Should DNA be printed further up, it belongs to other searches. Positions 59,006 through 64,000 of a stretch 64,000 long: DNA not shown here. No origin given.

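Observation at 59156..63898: VIT-vWA module fused to the N-terminus of a TonB-dependent-type plug and barrel in one 1580-aa protein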

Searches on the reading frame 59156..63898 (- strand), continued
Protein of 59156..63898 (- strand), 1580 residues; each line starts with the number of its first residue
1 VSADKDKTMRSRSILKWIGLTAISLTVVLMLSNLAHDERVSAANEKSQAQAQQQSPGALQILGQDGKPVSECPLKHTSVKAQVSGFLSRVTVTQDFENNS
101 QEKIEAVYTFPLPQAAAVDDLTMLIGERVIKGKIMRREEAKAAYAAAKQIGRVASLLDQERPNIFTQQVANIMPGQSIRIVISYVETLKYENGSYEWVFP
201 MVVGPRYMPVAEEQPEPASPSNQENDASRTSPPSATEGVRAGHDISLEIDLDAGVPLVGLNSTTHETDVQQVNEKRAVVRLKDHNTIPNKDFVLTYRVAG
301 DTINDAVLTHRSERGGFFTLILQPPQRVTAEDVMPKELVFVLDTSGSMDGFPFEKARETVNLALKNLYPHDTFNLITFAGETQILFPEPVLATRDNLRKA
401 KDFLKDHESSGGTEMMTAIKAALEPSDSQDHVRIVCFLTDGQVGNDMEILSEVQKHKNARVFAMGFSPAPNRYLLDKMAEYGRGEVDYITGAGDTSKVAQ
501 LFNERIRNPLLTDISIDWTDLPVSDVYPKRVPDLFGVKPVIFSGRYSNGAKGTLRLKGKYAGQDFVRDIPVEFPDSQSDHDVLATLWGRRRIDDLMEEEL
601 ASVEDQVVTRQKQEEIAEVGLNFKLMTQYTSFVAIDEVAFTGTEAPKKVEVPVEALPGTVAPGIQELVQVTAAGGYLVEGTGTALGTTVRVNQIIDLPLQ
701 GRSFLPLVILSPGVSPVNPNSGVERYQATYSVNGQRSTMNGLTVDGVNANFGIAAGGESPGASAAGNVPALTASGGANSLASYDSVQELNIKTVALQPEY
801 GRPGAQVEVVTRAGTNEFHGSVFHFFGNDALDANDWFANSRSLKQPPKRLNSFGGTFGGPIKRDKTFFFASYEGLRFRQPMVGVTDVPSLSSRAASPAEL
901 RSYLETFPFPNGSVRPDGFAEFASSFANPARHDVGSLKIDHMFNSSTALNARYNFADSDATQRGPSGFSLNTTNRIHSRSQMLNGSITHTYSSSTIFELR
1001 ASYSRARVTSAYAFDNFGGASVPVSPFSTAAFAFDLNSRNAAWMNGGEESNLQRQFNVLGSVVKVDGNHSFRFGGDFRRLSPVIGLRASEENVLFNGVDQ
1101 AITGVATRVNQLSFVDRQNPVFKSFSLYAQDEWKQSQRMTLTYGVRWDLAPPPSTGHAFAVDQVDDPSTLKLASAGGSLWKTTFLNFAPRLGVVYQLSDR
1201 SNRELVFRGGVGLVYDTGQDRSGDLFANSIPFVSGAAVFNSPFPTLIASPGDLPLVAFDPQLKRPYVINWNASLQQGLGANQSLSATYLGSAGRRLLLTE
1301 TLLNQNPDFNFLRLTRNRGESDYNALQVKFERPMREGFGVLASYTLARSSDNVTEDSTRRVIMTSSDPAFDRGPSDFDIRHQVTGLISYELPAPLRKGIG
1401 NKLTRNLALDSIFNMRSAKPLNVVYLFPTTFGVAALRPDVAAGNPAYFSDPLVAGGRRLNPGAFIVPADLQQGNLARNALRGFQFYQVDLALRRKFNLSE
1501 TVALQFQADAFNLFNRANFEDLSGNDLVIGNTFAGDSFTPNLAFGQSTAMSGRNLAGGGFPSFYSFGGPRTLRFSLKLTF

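Call 5: find_homologous_proteins(query=window:59156-63898:-, max_evalue=1e-10)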
Query window:59156-63898:- (1580 aa): 3530 proteins with E <= 1e-10 among 8000 candidates; the best 120 are listed.
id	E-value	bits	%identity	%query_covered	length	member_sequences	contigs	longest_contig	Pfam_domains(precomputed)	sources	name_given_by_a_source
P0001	0.0e+0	3550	100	99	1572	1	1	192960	PF13768.13,PF13757.13,PF25183.2,PF00092.35,PF13519.13,PF08487.17,PF00593.31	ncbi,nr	ncbi:MAG TPA: TonB-dependent receptor [Pyrinomonadaceae bacterium]|nr:TonB-dependent receptor [Pyrin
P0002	0.0e+0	2892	81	99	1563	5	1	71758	PF13768.13,PF13757.13,PF25183.2,PF00092.35,PF13519.13,PF08487.17,PF00593.31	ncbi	ncbi:MAG TPA: TonB-dependent receptor [Pyrinomonadaceae bacterium]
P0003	0.0e+0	2678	74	99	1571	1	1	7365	PF13768.13,PF13757.13,PF25183.2,PF00092.35,PF13519.13,PF08487.17,PF00593.31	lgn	-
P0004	0.0e+0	2661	75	99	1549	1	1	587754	PF13768.13,PF13757.13,PF25183.2,PF00092.35,PF13519.13,PF08487.17,PF00593.31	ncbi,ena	-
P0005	0.0e+0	2644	74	99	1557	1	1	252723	PF13768.13,PF13757.13,PF25183.2,PF00092.35,PF13519.13,PF08487.17,PF00593.31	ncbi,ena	-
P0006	0.0e+0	2638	74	99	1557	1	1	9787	PF13768.13,PF13757.13,PF25183.2,PF00092.35,PF13519.13,PF08487.17,PF00593.31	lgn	-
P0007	0.0e+0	2619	73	99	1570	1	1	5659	PF13768.13,PF13757.13,PF25183.2,PF00092.35,PF13519.13,PF08487.17,PF00593.31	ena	-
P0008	0.0e+0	2584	72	99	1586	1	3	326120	PF13768.13,PF13757.13,PF25183.2,PF00092.35,PF13519.13,PF08487.17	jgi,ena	-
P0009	0.0e+0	2584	73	99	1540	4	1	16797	PF13768.13,PF13757.13,PF25183.2,PF00092.35,PF13519.13,PF08487.17,PF00593.31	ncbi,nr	ncbi:MAG TPA: TonB-dependent receptor [Pyrinomonadaceae bacterium]|nr:TonB-dependent receptor [Pyrin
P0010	0.0e+0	2567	72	99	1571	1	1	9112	PF13768.13,PF13757.13,PF25183.2,PF00092.35,PF13519.13,PF08487.17,PF00593.31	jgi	jgi:hypothetical protein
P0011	0.0e+0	2540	72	99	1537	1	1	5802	PF13768.13,PF13757.13,PF25183.2,PF00092.35,PF13519.13,PF08487.17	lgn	-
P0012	0.0e+0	2528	72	99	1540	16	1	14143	PF13768.13,PF13757.13,PF25183.2,PF00092.35,PF13519.13,PF08487.17,PF00593.31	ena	-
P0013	0.0e+0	2516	72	99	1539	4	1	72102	PF13768.13,PF13757.13,PF25183.2,PF00092.35,PF13519.13,PF08487.17,PF00593.31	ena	-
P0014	0.0e+0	2505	71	99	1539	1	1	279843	PF13768.13,PF13757.13,PF25183.2,PF00092.35,PF13519.13,PF08487.17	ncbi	-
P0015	0.0e+0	2499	71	99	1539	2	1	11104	PF13768.13,PF13757.13,PF25183.2,PF00092.35,PF13519.13,PF08487.17,PF00593.31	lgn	-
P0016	0.0e+0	2490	71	99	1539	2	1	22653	PF13768.13,PF13757.13,PF25183.2,PF00092.35,PF13519.13,PF08487.17,PF00593.31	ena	-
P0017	0.0e+0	2452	70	99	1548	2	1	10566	PF13768.13,PF13757.13,PF25183.2,PF00092.35,PF13519.13,PF08487.17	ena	-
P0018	0.0e+0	2408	69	99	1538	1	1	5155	PF13768.13,PF13757.13,PF25183.2,PF00092.35,PF13519.13,PF08487.17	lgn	-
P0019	0.0e+0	2392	69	99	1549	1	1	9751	PF13768.13,PF13757.13,PF25183.2,PF00092.35,PF13519.13,PF08487.17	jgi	jgi:Ca-activated chloride channel family protein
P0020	0.0e+0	2385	69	99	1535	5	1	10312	PF13768.13,PF13757.13,PF25183.2,PF00092.35,PF13519.13,PF08487.17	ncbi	-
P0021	0.0e+0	2381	69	99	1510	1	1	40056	PF13768.13,PF13757.13,PF25183.2,PF00092.35,PF13519.13,PF08487.17,PF00593.31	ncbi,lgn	-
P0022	0.0e+0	2372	68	99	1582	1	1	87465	PF13768.13,PF13757.13,PF25183.2,PF00092.35,PF13519.13,PF08487.17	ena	-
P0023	0.0e+0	2368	69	99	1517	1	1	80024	PF13768.13,PF13757.13,PF25183.2,PF00092.35,PF13519.13,PF08487.17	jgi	jgi:Ca-activated chloride channel homolog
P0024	0.0e+0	2356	69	99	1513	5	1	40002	PF13768.13,PF13757.13,PF25183.2,PF00092.35,PF13519.13,PF08487.17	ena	-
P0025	0.0e+0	2351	69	99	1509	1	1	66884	PF13768.13,PF13757.13,PF25183.2,PF00092.35,PF13519.13,PF08487.17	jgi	jgi:Ca-activated chloride channel homolog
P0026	0.0e+0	2338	68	99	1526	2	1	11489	PF13768.13,PF13757.13,PF25183.2,PF00092.35,PF13519.13,PF08487.17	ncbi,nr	ncbi:MAG TPA: VIT domain-containing protein [Pyrinomonadaceae bacterium]|nr:VIT domain-containing pr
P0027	0.0e+0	2333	71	92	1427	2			PF13768.13,PF25183.2,PF00092.35,PF13519.13,PF08487.17,PF00593.31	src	-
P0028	0.0e+0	2328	67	99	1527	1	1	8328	PF13768.13,PF13757.13,PF25183.2,PF00092.35,PF13519.13,PF08487.17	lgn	-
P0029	0.0e+0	2326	67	99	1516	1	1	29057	PF13768.13,PF13757.13,PF25183.2,PF00092.35,PF13519.13,PF08487.17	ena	-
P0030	0.0e+0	2309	67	99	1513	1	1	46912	PF13768.13,PF13757.13,PF25183.2,PF00092.35,PF13519.13,PF08487.17,PF00593.31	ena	-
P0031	0.0e+0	2292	66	99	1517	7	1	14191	PF13768.13,PF13757.13,PF25183.2,PF00092.35,PF13519.13,PF08487.17,PF00593.31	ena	-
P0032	0.0e+0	2289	67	99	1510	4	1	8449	PF13768.13,PF13757.13,PF25183.2,PF00092.35,PF13519.13,PF08487.17,PF00593.31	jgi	jgi:Ca-activated chloride channel family protein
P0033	0.0e+0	2285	64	99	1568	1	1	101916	PF13768.13,PF13757.13,PF25183.2,PF00092.35,PF13519.13,PF08487.17,PF00593.31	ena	-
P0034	0.0e+0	2270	66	99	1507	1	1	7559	PF13768.13,PF13757.13,PF25183.2,PF00092.35,PF13519.13,PF08487.17,PF00593.31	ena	-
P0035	0.0e+0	2270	64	99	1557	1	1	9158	PF13768.13,PF13757.13,PF25183.2,PF00092.35,PF13519.13,PF08487.17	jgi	jgi:Ca-activated chloride channel homolog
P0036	0.0e+0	2268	66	99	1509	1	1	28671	PF13768.13,PF13757.13,PF25183.2,PF00092.35,PF13519.13,PF08487.17,PF00593.31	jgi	jgi:Ca-activated chloride channel family protein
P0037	0.0e+0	2267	65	99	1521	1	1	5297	PF13768.13,PF13757.13,PF25183.2,PF00092.35,PF13519.13,PF08487.17,PF00593.31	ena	-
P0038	0.0e+0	2258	64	99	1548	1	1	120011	PF13768.13,PF13757.13,PF25183.2,PF00092.35,PF13519.13,PF08487.17,PF00593.31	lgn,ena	-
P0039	0.0e+0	2258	66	99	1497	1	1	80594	PF13768.13,PF13757.13,PF25183.2,PF00092.35,PF13519.13,PF08487.17,PF00593.31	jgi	jgi:Ca-activated chloride channel homolog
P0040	0.0e+0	2257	66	99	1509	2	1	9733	PF13768.13,PF13757.13,PF25183.2,PF00092.35,PF13519.13,PF08487.17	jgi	jgi:Ca-activated chloride channel family protein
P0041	0.0e+0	2256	66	99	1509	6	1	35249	PF13768.13,PF13757.13,PF25183.2,PF00092.35,PF13519.13,PF08487.17,PF00593.31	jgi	jgi:Ca-activated chloride channel family protein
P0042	0.0e+0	2254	65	99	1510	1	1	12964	PF13768.13,PF13757.13,PF25183.2,PF00092.35,PF13519.13,PF08487.17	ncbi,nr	ncbi:MAG TPA: VIT domain-containing protein [Pyrinomonadaceae bacterium]|nr:VIT domain-containing pr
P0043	0.0e+0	2250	65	99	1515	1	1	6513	PF13768.13,PF13757.13,PF25183.2,PF00092.35,PF13519.13,PF08487.17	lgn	-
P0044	0.0e+0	2246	65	99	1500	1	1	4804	PF13768.13,PF13757.13,PF25183.2,PF00092.35,PF13519.13,PF08487.17,PF00593.31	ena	-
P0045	0.0e+0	2240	66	99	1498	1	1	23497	PF13768.13,PF13757.13,PF25183.2,PF00092.35,PF13519.13,PF08487.17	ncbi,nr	ncbi:MAG TPA: VIT domain-containing protein [Pyrinomonadaceae bacterium]|nr:VIT domain-containing pr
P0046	0.0e+0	2235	65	99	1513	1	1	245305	PF13768.13,PF13757.13,PF25183.2,PF00092.35,PF13519.13,PF08487.17,PF00593.31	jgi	jgi:Ca-activated chloride channel homolog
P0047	0.0e+0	2234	65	99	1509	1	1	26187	PF13768.13,PF13757.13,PF25183.2,PF00092.35,PF13519.13,PF08487.17,PF00593.31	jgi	jgi:Ca-activated chloride channel homolog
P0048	0.0e+0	2230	65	99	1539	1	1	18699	PF13768.13,PF13757.13,PF25183.2,PF00092.35,PF13519.13,PF08487.17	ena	-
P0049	0.0e+0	2223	64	99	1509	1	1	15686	PF13768.13,PF13757.13,PF25183.2,PF00092.35,PF13519.13,PF08487.17,PF00593.31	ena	-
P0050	0.0e+0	2222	65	99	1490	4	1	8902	PF13768.13,PF13757.13,PF25183.2,PF00092.35,PF13519.13,PF08487.17,PF00593.31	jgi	jgi:Ca-activated chloride channel family protein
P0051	0.0e+0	2221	65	99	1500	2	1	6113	PF13768.13,PF13757.13,PF25183.2,PF00092.35,PF13519.13,PF08487.17,PF00593.31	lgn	-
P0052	0.0e+0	2213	64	99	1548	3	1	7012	PF13768.13,PF13757.13,PF25183.2,PF00092.35,PF13519.13,PF08487.17,PF00593.31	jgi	jgi:Ca-activated chloride channel homolog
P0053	0.0e+0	2208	64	99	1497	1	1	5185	PF13768.13,PF13757.13,PF25183.2,PF00092.35,PF13519.13,PF08487.17,PF00593.31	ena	-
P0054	0.0e+0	2204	64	99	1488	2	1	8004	PF13768.13,PF13757.13,PF25183.2,PF00092.35,PF13519.13,PF08487.17,PF00593.31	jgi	-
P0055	0.0e+0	2196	64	99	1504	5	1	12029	PF13768.13,PF13757.13,PF25183.2,PF00092.35,PF13519.13,PF08487.17,PF00593.31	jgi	-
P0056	0.0e+0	2193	64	99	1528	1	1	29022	PF13768.13,PF13757.13,PF25183.2,PF00092.35,PF13519.13,PF08487.17,PF00593.31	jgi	jgi:Ca-activated chloride channel homolog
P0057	0.0e+0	2177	63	99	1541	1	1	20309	PF13768.13,PF13757.13,PF25183.2,PF00092.35,PF13519.13,PF08487.17,PF00593.31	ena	-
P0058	0.0e+0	2176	63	99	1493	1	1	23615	PF13768.13,PF13757.13,PF25183.2,PF00092.35,PF13519.13,PF08487.17,PF00593.31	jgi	jgi:Ca-activated chloride channel homolog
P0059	0.0e+0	2172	64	99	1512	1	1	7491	PF13768.13,PF13757.13,PF25183.2,PF00092.35,PF13519.13,PF08487.17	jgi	-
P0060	0.0e+0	2172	64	99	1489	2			PF13768.13,PF13757.13,PF25183.2,PF00092.35,PF13519.13,PF08487.17,PF00593.31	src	-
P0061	0.0e+0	2161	63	99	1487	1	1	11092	PF13768.13,PF13757.13,PF25183.2,PF00092.35,PF13519.13,PF08487.17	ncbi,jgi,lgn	ncbi:MAG TPA: VIT domain-containing protein [Pyrinomonadaceae bacterium]|jgi:Ca-activated chloride c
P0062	0.0e+0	2161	63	99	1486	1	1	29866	PF13768.13,PF13757.13,PF25183.2,PF00092.35,PF13519.13,PF08487.17,PF00593.31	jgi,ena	-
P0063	0.0e+0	2159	63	99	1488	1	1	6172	PF13768.13,PF13757.13,PF25183.2,PF00092.35,PF13519.13,PF08487.17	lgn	-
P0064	0.0e+0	2151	61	99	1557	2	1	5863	PF13768.13,PF13757.13,PF25183.2,PF00092.35,PF13519.13,PF05762.21,PF08487.17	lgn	-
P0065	0.0e+0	2149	63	99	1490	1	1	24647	PF13768.13,PF13757.13,PF25183.2,PF00092.35,PF13519.13,PF08487.17,PF00593.31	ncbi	-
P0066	0.0e+0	2149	64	99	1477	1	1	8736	PF13768.13,PF13757.13,PF25183.2,PF00092.35,PF13519.13,PF08487.17,PF00593.31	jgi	-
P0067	0.0e+0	2146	63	100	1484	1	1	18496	PF13768.13,PF13757.13,PF25183.2,PF00092.35,PF13519.13,PF08487.17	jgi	-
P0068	0.0e+0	2145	72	84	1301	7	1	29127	PF13768.13,PF25183.2,PF00092.35,PF13519.13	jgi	jgi:uncharacterized protein YegL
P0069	0.0e+0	2143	63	99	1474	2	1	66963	PF13768.13,PF13757.13,PF25183.2,PF00092.35,PF13519.13,PF08487.17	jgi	jgi:Ca-activated chloride channel homolog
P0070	0.0e+0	2141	63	99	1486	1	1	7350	PF13768.13,PF13757.13,PF25183.2,PF00092.35,PF13519.13,PF08487.17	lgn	-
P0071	0.0e+0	2136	63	99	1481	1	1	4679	PF13768.13,PF13757.13,PF25183.2,PF00092.35,PF13519.13,PF08487.17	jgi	jgi:Ca-activated chloride channel family protein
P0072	0.0e+0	2136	63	99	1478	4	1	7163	PF13768.13,PF13757.13,PF25183.2,PF00092.35,PF13519.13,PF08487.17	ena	-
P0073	0.0e+0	2125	61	99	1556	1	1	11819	PF13768.13,PF13757.13,PF25183.2,PF00092.35,PF13519.13,PF08487.17,PF00593.31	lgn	-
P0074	0.0e+0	2122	63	99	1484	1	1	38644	PF13768.13,PF13757.13,PF25183.2,PF00092.35,PF13519.13,PF08487.17,PF00593.31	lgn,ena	-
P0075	0.0e+0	2118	63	99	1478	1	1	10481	PF13768.13,PF13757.13,PF25183.2,PF00092.35,PF13519.13,PF08487.17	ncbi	-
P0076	0.0e+0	2114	62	99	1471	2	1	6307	PF13768.13,PF13757.13,PF25183.2,PF00092.35,PF13519.13,PF08487.17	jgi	-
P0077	0.0e+0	2114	60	99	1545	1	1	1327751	PF13768.13,PF13757.13,PF25183.2,PF00092.35,PF13519.13,PF08487.17,PF00593.31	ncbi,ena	-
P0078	0.0e+0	2111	60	99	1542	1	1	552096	PF13768.13,PF13757.13,PF25183.2,PF00092.35,PF13519.13,PF08487.17,PF00593.31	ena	-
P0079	0.0e+0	2108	63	99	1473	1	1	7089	PF13768.13,PF13757.13,PF25183.2,PF00092.35,PF13519.13,PF08487.17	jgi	jgi:Ca-activated chloride channel homolog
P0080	0.0e+0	2107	61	99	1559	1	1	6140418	PF13768.13,PF13757.13,PF25183.2,PF00092.35,PF13519.13,PF08487.17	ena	-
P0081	0.0e+0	2106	64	95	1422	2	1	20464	PF13768.13,PF13757.13,PF25183.2,PF00092.35,PF13519.13,PF08487.17,PF00593.31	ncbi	ncbi:MAG: Ca-activated chloride channel, partial [Acidobacteriota bacterium]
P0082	0.0e+0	2104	62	99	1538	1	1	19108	PF13768.13,PF13757.13,PF25183.2,PF00092.35,PF13519.13,PF08487.17,PF00593.31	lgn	-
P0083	0.0e+0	2103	62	99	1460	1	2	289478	PF13768.13,PF13757.13,PF25183.2,PF00092.35,PF13519.13,PF08487.17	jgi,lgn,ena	-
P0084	0.0e+0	2103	60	99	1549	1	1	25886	PF13768.13,PF13757.13,PF25183.2,PF00092.35,PF13519.13,PF08487.17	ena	-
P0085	0.0e+0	2100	62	99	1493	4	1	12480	PF13768.13,PF13757.13,PF25183.2,PF00092.35,PF13519.13,PF08487.17,PF00593.31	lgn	-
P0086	0.0e+0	2099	62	99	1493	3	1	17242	PF13768.13,PF13757.13,PF25183.2,PF00092.35,PF13519.13,PF08487.17,PF00593.31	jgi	jgi:Ca-activated chloride channel homolog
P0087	0.0e+0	2096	62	99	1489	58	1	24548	PF13768.13,PF13757.13,PF25183.2,PF00092.35,PF13519.13,PF08487.17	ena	-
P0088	0.0e+0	2095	60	99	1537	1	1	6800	PF13768.13,PF13757.13,PF25183.2,PF00092.35,PF13519.13,PF08487.17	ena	-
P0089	0.0e+0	2094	60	100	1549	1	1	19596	PF13768.13,PF13757.13,PF25183.2,PF00092.35,PF13519.13,PF08487.17,PF00593.31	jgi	jgi:Ca-activated chloride channel family protein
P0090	0.0e+0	2093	62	99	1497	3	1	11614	PF13768.13,PF13757.13,PF25183.2,PF00092.35,PF13519.13,PF08487.17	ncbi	-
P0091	0.0e+0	2090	60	99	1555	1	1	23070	PF13768.13,PF13757.13,PF25183.2,PF00092.35,PF13519.13,PF08487.17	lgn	-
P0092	0.0e+0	2086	62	96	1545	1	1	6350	PF13768.13,PF13757.13,PF25183.2,PF00092.35,PF13519.13,PF08487.17,PF00593.31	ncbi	-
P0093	0.0e+0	2085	60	99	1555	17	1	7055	PF13768.13,PF13757.13,PF25183.2,PF00092.35,PF13519.13,PF08487.17,PF00593.31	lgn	-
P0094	0.0e+0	2082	61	97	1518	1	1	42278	PF13768.13,PF13757.13,PF25183.2,PF00092.35,PF13519.13,PF08487.17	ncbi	-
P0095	0.0e+0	2079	61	99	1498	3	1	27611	PF13768.13,PF13757.13,PF25183.2,PF00092.35,PF13519.13,PF08487.17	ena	-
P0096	0.0e+0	2079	61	97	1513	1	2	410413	PF13768.13,PF13757.13,PF25183.2,PF00092.35,PF13519.13,PF08487.17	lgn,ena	-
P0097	0.0e+0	2075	62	99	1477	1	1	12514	PF13768.13,PF13757.13,PF25183.2,PF00092.35,PF13519.13,PF08487.17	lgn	-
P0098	0.0e+0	2074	60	99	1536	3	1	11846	PF13768.13,PF13757.13,PF25183.2,PF00092.35,PF13519.13,PF08487.17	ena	-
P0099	0.0e+0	2074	60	99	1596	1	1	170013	PF13768.13,PF13757.13,PF25183.2,PF00092.35,PF13519.13,PF08487.17,PF00593.31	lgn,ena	-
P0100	0.0e+0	2072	59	99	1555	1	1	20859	PF13768.13,PF13757.13,PF25183.2,PF00092.35,PF13519.13,PF08487.17,PF00593.31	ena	-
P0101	0.0e+0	2070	60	99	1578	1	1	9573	PF13768.13,PF13757.13,PF25183.2,PF00092.35,PF13519.13,PF08487.17,PF00593.31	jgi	jgi:Ca-activated chloride channel homolog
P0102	0.0e+0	2061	61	97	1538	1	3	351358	PF13768.13,PF13757.13,PF25183.2,PF00092.35,PF13519.13,PF08487.17,PF00593.31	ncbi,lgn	-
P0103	0.0e+0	2059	58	99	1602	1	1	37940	PF13768.13,PF13757.13,PF25183.2,PF00092.35,PF13519.13,PF08487.17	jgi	jgi:hypothetical protein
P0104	0.0e+0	2043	59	99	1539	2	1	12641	PF13768.13,PF13757.13,PF25183.2,PF00092.35,PF13519.13,PF08487.17,PF00593.31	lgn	-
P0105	0.0e+0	2042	60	99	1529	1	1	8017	PF13768.13,PF13757.13,PF25183.2,PF00092.35,PF13519.13,PF08487.17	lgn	-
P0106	0.0e+0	2042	60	99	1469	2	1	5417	PF13768.13,PF13757.13,PF25183.2,PF00092.35,PF13519.13,PF08487.17,PF00593.31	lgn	-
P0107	0.0e+0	2042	59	99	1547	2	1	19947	PF13768.13,PF13757.13,PF25183.2,PF00092.35,PF13519.13,PF08487.17,PF00593.31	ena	-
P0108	0.0e+0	2040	60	99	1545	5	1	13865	PF13768.13,PF13757.13,PF25183.2,PF00092.35,PF13519.13,PF08487.17,PF00593.31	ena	-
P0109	0.0e+0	2040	59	99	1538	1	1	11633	PF13768.13,PF13757.13,PF25183.2,PF00092.35,PF13519.13,PF08487.17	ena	-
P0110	0.0e+0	2039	59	99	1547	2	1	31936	PF13768.13,PF13757.13,PF25183.2,PF00092.35,PF13519.13,PF08487.17,PF00593.31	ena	-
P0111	0.0e+0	2038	60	99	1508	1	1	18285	PF13768.13,PF13757.13,PF25183.2,PF00092.35,PF13519.13,PF08487.17,PF00593.31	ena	-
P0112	0.0e+0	2036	59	99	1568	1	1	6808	PF13768.13,PF13757.13,PF25183.2,PF00092.35,PF13519.13,PF08487.17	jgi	jgi:Ca-activated chloride channel family protein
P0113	0.0e+0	2031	59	99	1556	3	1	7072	PF13768.13,PF13757.13,PF25183.2,PF00092.35,PF13519.13,PF08487.17,PF00593.31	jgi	jgi:Ca-activated chloride channel family protein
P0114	0.0e+0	2030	60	97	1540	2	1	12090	PF13768.13,PF13757.13,PF25183.2,PF00092.35,PF13519.13,PF08487.17,PF00593.31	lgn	-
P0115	0.0e+0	2024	59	99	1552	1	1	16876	PF13768.13,PF13757.13,PF25183.2,PF00092.35,PF13519.13,PF08487.17,PF00593.31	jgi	jgi:Ca-activated chloride channel homolog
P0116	0.0e+0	2023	59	99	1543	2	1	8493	PF13768.13,PF13757.13,PF25183.2,PF00092.35,PF13519.13,PF08487.17,PF00593.31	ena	-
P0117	0.0e+0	2016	59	97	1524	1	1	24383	PF13768.13,PF13757.13,PF25183.2,PF00092.35,PF13519.13,PF08487.17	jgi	jgi:Ca-activated chloride channel family protein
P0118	0.0e+0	2012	58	99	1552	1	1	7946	PF13768.13,PF13757.13,PF25183.2,PF00092.35,PF13519.13,PF08487.17,PF00593.31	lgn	-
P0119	0.0e+0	2011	59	97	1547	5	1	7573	PF13768.13,PF13757.13,PF25183.2,PF00092.35,PF13519.13,PF08487.17,PF00593.31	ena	-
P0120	0.0e+0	2011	59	99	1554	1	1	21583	PF13768.13,PF13757.13,PF25183.2,PF00092.35,PF13519.13,PF08487.17,PF00593.31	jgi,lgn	jgi:Ca-activated chloride channel family protein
